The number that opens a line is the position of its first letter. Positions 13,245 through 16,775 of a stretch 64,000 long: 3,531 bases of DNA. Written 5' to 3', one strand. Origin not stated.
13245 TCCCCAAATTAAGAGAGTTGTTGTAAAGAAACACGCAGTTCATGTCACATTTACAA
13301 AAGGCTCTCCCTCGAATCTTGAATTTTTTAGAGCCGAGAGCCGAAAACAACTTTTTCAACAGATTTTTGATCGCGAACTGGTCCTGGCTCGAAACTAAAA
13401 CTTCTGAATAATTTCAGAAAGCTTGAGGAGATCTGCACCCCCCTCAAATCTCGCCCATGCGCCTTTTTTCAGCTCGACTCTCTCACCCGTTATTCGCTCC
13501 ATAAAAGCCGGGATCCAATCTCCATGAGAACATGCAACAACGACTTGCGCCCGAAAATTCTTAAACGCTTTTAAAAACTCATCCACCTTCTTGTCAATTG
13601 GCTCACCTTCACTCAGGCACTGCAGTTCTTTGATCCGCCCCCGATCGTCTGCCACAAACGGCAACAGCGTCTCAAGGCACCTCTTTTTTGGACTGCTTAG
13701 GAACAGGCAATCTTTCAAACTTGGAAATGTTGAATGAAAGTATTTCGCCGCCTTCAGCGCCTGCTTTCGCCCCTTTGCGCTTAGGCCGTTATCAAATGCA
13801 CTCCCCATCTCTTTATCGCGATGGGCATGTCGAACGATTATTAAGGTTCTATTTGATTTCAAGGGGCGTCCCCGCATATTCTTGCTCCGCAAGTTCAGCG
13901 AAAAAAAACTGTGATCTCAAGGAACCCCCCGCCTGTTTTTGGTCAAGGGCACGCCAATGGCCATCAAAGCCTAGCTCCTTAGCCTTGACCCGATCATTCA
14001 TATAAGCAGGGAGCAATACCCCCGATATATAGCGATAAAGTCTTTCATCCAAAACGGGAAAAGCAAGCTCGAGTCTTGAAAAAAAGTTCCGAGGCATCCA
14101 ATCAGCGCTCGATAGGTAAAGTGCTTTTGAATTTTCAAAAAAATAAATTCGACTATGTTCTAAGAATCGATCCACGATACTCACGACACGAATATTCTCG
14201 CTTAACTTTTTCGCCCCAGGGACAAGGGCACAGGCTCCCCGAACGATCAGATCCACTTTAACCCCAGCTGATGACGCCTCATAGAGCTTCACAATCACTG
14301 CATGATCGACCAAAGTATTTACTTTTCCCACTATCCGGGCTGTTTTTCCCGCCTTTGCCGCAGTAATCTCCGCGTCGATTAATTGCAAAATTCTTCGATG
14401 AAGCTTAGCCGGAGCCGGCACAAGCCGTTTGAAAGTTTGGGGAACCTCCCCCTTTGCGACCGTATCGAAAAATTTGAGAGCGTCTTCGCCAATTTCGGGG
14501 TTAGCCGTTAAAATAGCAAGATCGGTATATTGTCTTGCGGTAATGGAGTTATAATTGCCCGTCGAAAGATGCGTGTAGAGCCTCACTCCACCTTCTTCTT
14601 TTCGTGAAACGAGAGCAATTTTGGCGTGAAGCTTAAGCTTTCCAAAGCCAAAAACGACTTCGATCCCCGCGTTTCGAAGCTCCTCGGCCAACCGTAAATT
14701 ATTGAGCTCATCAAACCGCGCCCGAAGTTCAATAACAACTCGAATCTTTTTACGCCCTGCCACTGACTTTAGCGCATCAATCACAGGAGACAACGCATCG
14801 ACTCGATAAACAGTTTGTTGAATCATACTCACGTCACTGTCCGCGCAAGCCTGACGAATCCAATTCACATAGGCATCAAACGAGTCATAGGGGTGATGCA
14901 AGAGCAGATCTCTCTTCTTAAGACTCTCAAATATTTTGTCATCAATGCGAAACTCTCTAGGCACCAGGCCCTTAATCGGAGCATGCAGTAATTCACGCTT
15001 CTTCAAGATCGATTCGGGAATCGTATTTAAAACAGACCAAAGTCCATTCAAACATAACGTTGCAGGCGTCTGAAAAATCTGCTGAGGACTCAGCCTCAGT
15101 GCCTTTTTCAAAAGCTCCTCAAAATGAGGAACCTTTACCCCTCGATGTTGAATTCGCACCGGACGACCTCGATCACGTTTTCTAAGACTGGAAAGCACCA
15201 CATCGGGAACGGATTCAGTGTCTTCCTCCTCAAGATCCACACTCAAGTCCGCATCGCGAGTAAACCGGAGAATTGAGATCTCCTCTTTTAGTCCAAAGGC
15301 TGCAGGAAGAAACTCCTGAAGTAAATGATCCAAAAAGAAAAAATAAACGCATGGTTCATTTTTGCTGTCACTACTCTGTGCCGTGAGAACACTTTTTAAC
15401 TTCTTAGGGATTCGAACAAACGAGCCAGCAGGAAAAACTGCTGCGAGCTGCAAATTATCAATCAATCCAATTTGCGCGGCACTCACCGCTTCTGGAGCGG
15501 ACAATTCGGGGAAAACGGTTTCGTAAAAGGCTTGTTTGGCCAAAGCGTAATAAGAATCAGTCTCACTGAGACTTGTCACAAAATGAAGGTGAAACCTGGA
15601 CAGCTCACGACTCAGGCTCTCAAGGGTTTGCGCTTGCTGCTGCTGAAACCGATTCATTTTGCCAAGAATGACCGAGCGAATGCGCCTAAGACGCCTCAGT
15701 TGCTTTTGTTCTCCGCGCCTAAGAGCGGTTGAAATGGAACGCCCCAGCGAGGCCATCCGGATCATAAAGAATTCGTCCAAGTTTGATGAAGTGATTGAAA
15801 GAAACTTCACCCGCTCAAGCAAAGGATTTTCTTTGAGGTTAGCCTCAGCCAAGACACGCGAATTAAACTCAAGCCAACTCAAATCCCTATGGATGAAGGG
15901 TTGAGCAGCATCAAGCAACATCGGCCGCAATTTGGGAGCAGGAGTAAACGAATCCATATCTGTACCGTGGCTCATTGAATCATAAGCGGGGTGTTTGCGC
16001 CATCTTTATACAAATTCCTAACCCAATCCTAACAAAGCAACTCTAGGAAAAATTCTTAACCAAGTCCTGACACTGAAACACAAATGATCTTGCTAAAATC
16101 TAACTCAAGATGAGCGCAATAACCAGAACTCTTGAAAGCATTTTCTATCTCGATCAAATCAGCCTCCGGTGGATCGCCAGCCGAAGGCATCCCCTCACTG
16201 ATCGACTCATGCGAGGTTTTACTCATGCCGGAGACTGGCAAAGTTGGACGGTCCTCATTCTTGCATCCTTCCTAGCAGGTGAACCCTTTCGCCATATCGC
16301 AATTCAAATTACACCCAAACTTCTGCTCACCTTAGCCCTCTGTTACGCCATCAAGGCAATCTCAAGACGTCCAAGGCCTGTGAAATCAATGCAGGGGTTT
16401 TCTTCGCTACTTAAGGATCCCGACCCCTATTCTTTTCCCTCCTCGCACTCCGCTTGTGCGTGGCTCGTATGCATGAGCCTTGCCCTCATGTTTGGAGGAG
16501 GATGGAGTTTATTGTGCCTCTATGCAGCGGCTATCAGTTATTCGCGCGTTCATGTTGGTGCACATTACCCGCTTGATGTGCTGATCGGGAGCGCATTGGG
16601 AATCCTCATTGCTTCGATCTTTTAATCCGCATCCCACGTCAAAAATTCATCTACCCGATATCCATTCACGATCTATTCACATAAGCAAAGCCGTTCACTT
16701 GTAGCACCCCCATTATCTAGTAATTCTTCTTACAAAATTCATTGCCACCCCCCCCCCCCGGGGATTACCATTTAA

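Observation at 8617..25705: Candidate organism-specific Pho box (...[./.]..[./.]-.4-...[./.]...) at three phosphate-related promoters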

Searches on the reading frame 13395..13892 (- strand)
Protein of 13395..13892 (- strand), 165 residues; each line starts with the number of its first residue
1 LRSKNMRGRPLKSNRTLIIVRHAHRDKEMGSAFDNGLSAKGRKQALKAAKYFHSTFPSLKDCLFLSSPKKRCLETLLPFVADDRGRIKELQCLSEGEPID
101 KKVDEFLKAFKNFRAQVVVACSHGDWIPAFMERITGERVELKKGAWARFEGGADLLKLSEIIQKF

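Call 8: search_protein_families(library=pfam, proteins=[window:13395-13892:-])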
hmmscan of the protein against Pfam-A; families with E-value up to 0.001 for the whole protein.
window:13395-13892:- (165 aa): 1 family
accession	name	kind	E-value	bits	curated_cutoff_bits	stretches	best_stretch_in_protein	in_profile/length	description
PF00300.27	His_Phos_1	-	6.6e-09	36.1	21.7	1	17-95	1-79/194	Histidine phosphatase superfamily (branch 1)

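Call 26: search_protein_families(library=ncbifam, proteins=[window:13395-13892:-])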
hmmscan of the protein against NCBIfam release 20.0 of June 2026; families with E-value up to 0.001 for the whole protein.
window:13395-13892:- (165 aa): 1 family
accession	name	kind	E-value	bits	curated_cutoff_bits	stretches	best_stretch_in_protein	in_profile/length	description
TIGR03848.1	MSMEG_4193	subfamily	0.00029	20.3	203.85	0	16-83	1-69/204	MSMEG_4193 family putative phosphomutase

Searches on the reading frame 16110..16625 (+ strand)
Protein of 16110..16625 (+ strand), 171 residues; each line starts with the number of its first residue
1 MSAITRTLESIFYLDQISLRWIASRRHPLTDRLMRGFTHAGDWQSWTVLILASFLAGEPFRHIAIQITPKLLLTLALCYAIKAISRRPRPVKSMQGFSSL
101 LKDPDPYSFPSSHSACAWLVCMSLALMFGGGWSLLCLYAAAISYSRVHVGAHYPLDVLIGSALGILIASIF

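Call 7: search_protein_families(library=pfam, proteins=[window:16110-16625:+])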
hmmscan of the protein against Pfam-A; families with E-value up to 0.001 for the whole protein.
window:16110-16625:+ (171 aa): 2 families
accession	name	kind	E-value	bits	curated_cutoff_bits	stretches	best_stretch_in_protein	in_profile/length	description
PF01569.27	PAP2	-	1.2e-18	67.5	27.2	1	71-169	9-119/130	PAP2 superfamily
PF14378.12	PAP2_3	-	4.8e-08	33.5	27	1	106-168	124-188/190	PAP2 superfamily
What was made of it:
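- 16110..16625 (+): PAP2-family phosphatase gene, candidate regulon member. Pfam PF01569 (call 7).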

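Call 26: search_protein_families(library=ncbifam, proteins=[window:16110-16625:+])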
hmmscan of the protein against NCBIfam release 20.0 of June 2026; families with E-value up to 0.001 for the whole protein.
window:16110-16625:+ (171 aa): 2 families
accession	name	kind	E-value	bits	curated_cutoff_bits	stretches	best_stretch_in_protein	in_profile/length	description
NF047884.1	UdeprDiPSep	equivalog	3.4e-18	66.2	250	1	19-169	30-181/188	undecaprenyl-diphosphatase SepP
NF008813.0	PRK11837.1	equivalog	2.8e-11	43.7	229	1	61-166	58-162/202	undecaprenyl-diphosphate phosphatase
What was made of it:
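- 16110..16625 (+): NCBIfam matches to undecaprenyl-diphosphatase models are below cut-off (call 26).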
